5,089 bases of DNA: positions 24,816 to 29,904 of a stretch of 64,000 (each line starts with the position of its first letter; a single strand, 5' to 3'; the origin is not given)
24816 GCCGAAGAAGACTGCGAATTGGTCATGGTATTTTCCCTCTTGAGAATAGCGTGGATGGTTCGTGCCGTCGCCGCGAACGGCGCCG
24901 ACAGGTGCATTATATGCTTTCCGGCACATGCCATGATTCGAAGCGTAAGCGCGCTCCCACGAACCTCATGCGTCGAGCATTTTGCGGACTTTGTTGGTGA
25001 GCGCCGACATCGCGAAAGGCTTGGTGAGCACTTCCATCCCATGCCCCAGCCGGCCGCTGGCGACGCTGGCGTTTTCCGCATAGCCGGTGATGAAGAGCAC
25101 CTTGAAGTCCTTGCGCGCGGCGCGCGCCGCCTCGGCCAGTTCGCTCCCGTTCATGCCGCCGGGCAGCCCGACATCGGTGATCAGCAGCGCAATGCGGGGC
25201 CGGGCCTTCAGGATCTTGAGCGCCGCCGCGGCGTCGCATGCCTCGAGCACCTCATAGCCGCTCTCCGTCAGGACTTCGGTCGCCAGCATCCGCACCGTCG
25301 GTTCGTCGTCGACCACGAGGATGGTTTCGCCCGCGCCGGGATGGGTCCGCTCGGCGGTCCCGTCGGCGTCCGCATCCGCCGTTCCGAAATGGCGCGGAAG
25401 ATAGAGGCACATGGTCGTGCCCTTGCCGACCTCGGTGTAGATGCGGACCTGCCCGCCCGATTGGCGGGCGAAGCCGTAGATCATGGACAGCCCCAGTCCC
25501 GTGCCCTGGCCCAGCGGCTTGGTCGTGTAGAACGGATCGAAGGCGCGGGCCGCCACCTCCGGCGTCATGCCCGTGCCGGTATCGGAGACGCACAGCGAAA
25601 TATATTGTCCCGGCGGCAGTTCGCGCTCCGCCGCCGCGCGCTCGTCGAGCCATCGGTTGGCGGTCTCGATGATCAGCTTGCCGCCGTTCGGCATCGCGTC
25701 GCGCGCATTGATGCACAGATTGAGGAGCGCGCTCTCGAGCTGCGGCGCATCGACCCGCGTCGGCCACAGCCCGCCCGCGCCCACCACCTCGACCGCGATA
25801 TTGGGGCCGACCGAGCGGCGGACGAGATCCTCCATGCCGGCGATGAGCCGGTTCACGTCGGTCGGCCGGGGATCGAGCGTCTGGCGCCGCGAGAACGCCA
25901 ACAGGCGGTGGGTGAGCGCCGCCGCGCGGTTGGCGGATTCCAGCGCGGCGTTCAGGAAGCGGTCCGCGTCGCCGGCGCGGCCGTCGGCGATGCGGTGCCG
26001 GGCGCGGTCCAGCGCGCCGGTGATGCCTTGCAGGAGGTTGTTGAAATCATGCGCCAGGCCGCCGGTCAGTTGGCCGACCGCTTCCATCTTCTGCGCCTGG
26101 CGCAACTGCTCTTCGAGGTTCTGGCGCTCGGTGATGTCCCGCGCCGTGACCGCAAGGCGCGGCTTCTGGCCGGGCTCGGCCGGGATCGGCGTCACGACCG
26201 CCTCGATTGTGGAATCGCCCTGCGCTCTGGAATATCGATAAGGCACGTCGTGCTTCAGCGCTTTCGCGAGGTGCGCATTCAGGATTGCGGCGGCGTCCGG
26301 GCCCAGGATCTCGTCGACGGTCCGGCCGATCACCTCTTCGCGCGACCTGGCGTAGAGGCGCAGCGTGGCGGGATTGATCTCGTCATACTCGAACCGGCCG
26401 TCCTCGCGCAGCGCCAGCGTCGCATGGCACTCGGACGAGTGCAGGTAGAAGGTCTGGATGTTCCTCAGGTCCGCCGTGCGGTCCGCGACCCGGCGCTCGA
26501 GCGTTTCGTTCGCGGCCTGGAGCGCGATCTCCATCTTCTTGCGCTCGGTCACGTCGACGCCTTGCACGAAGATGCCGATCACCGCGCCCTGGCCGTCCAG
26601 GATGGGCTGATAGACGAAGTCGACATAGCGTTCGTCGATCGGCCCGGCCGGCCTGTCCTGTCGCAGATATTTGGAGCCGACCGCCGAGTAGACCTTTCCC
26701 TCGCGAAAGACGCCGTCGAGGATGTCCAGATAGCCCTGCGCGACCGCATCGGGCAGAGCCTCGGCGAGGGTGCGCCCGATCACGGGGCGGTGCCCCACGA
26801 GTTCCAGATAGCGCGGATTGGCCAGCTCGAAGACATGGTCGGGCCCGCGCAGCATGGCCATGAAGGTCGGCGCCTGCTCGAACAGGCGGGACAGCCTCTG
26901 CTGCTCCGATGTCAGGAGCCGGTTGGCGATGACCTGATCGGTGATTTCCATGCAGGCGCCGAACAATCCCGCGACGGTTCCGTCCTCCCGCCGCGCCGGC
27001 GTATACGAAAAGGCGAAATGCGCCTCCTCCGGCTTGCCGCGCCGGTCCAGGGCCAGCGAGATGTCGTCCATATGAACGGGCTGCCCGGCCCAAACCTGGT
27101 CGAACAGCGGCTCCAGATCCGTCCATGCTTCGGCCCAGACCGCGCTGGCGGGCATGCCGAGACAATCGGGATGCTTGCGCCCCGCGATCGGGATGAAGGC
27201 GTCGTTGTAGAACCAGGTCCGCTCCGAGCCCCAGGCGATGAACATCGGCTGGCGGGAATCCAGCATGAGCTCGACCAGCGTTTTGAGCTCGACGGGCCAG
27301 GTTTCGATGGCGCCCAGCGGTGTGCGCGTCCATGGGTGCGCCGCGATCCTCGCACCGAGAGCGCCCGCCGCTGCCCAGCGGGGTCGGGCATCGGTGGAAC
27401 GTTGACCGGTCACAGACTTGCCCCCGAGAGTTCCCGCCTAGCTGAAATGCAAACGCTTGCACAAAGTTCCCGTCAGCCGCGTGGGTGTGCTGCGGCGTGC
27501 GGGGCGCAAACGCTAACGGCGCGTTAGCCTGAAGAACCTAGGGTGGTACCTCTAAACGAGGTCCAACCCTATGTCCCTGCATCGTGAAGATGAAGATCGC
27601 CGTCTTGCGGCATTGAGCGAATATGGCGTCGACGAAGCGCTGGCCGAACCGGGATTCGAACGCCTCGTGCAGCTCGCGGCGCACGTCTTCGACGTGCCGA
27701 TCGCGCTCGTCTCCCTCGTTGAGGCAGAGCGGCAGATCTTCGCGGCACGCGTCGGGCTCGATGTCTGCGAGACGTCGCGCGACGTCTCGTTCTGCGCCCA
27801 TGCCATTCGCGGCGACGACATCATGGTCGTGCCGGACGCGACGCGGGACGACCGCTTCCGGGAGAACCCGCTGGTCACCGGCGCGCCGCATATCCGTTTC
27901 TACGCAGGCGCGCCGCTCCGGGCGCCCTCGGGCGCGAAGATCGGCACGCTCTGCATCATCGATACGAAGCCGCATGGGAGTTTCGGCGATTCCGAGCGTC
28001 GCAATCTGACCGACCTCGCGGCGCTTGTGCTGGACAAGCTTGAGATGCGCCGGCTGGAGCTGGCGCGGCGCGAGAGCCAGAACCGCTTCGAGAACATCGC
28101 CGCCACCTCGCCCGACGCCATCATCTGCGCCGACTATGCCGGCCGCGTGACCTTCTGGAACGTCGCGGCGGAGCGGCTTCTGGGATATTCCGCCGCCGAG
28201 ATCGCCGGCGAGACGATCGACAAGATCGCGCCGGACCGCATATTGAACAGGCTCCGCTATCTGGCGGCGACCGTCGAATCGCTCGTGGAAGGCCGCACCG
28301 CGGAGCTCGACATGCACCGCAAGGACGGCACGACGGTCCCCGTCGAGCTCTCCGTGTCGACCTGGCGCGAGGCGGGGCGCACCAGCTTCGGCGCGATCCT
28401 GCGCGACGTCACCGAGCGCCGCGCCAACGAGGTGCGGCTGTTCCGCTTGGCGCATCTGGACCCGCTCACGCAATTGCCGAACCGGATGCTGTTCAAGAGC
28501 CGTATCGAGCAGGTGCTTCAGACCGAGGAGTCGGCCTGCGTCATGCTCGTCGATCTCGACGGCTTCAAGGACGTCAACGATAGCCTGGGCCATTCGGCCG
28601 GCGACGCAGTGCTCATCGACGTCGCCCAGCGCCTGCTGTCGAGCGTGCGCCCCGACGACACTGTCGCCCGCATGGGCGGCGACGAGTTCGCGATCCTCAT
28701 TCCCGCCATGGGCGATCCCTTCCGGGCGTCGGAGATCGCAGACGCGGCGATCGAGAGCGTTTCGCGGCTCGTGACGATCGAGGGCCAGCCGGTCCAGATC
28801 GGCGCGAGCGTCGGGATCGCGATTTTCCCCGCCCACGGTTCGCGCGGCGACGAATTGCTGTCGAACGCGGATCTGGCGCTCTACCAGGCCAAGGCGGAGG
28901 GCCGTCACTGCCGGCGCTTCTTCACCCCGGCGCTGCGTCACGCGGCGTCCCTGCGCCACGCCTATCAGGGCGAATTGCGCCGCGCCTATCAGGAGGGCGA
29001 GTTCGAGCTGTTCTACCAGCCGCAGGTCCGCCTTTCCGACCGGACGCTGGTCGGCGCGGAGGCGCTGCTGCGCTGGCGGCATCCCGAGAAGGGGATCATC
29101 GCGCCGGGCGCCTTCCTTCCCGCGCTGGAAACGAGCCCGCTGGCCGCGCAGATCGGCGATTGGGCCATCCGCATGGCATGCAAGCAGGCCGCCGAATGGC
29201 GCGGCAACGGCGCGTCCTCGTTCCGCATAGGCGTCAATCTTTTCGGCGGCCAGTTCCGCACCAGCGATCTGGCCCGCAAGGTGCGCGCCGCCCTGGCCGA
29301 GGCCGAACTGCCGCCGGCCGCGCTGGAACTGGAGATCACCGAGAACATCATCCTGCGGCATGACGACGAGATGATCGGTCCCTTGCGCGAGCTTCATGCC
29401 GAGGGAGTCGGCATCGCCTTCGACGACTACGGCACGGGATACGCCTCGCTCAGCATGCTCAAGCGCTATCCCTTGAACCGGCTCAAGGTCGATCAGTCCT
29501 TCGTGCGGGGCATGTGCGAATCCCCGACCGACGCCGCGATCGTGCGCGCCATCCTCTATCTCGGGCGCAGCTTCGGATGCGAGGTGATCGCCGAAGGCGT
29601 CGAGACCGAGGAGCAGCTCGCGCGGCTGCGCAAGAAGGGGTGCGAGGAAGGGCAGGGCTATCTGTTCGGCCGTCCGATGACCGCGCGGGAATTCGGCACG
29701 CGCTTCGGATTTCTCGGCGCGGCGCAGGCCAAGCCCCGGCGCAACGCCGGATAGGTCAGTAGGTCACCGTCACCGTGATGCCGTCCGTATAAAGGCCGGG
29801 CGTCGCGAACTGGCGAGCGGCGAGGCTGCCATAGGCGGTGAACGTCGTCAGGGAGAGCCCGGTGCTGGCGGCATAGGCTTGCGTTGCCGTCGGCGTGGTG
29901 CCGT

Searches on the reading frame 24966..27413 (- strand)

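Call 93: search_protein_families(library=pfam, proteins=[window:24966-27413:-], max_evalue=0.00001)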
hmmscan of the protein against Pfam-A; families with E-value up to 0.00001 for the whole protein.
window:24966-27413:- (815 aa): 6 families
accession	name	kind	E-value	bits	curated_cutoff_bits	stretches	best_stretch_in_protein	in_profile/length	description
PF08448.16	PAS_4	-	9.2e-32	110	23.1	3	178-292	1-109/110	PAS fold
PF00072.30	Response_reg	-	6.3e-19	68.6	30.2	1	698-810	1-111/111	Response regulator receiver domain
PF02518.31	HATPase_c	-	9.3e-18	65.1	26.4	1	555-674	2-109/111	Histidine kinase-, DNA gyrase B-, and HSP90-like ATPase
PF13426.13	PAS_9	-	4.6e-08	33.7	27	0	338-429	10-103/103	PAS domain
PF00512.31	HisKA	-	2.6e-07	31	26.9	1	447-511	3-64/66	His Kinase A (phospho-acceptor) domain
PF00989.32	PAS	-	7.1e-06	26.4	22.6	0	173-285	2-110/113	PAS fold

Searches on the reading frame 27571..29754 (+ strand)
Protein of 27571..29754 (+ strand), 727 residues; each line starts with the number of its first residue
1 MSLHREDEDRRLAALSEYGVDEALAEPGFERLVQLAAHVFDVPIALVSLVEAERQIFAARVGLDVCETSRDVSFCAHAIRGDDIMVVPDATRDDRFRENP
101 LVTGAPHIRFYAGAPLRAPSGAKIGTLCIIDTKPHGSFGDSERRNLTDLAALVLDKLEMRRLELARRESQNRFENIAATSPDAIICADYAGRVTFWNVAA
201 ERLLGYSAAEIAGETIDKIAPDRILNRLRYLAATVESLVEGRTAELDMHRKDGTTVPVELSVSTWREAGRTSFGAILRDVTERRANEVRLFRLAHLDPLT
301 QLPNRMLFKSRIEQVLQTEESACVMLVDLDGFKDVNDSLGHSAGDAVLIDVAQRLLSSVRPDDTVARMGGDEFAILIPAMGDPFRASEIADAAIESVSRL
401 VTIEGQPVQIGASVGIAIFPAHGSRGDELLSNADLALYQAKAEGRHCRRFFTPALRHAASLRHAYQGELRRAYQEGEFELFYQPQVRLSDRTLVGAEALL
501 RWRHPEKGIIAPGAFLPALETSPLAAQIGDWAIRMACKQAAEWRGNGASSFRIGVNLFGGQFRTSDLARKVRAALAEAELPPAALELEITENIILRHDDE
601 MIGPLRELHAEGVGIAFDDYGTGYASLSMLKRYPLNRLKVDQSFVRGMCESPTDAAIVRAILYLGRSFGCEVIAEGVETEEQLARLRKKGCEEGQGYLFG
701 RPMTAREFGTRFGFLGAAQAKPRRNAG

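Call 93: search_protein_families(library=pfam, proteins=[window:27571-29754:+], max_evalue=0.00001)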
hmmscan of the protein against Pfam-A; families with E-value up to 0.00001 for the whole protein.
window:27571-29754:+ (727 aa): 7 families
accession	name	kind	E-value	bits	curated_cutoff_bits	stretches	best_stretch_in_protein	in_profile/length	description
PF00563.25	EAL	-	4.5e-66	223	31.3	1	468-702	3-236/236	EAL domain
PF00990.26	GGDEF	-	2.6e-46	157.8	23.8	1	294-446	1-160/161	Diguanylate cyclase, GGDEF domain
PF13426.13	PAS_9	-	2.5e-14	53.9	27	1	181-282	1-103/103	PAS domain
PF01590.32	GAF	-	8.7e-14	52.6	22.4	1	29-153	6-129/133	GAF domain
PF00989.32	PAS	-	1.7e-11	44.6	22.6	1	172-280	2-113/113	PAS fold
PF08448.16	PAS_4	-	3.3e-11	43.8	23.1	1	180-285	4-110/110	PAS fold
PF13188.13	PAS_8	-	4.7e-09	36.3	21.8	1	171-223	1-50/65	PAS domain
